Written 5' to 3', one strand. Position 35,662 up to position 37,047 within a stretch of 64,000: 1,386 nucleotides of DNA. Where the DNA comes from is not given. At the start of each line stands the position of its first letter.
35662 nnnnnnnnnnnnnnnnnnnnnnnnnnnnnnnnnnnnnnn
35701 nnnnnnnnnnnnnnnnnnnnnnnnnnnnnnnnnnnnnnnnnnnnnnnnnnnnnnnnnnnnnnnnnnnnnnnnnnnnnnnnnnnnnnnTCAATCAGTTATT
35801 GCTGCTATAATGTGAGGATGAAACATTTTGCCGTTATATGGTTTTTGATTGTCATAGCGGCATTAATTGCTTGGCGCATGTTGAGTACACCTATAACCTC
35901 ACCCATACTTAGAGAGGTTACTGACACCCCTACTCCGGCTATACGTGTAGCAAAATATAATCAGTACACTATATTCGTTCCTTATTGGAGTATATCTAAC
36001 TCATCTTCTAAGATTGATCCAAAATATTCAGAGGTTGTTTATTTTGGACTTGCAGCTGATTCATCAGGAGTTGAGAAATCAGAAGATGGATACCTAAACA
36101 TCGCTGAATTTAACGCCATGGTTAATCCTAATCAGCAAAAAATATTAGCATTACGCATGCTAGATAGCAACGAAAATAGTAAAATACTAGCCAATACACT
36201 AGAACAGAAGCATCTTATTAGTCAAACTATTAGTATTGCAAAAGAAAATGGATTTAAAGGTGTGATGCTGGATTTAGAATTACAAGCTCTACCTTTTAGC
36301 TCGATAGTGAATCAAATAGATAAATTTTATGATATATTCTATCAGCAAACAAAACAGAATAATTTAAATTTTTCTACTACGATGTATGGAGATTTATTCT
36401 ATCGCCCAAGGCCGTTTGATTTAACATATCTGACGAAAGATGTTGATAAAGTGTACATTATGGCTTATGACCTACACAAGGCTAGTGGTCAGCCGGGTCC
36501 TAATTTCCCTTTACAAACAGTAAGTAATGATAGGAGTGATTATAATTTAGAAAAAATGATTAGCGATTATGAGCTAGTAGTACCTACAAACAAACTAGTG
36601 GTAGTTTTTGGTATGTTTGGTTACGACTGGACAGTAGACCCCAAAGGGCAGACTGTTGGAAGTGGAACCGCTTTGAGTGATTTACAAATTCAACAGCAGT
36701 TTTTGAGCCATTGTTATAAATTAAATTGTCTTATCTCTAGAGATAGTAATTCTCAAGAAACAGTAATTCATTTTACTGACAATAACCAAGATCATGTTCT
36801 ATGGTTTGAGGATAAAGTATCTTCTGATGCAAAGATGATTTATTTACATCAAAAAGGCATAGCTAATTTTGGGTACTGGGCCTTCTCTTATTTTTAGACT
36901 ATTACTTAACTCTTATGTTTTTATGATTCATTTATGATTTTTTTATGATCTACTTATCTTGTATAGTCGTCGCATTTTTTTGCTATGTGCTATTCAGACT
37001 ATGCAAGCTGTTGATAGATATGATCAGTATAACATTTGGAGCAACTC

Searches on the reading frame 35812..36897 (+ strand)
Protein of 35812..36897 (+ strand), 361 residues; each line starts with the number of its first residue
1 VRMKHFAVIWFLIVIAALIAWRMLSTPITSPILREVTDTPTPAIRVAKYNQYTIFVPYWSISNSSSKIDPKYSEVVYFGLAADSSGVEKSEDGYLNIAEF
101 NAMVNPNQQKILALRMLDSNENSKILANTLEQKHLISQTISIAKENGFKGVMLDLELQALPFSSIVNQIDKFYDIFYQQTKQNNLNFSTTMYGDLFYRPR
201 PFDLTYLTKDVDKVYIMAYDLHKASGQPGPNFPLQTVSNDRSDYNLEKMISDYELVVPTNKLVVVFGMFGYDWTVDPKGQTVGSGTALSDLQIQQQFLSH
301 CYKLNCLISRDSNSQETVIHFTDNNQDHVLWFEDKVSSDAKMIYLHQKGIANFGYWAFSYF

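Call 10: search_protein_families(library=pfam, proteins=[window:35812-36897:+], max_evalue=0.01)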
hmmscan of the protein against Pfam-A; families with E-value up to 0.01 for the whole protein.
window:35812-36897:+ (361 aa): 1 family
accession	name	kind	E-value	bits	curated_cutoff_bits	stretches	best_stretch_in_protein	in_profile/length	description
PF00704.34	Glyco_hydro_18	-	1.4e-17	64.8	29.6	1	56-359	3-315/317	Glycosyl hydrolases family 18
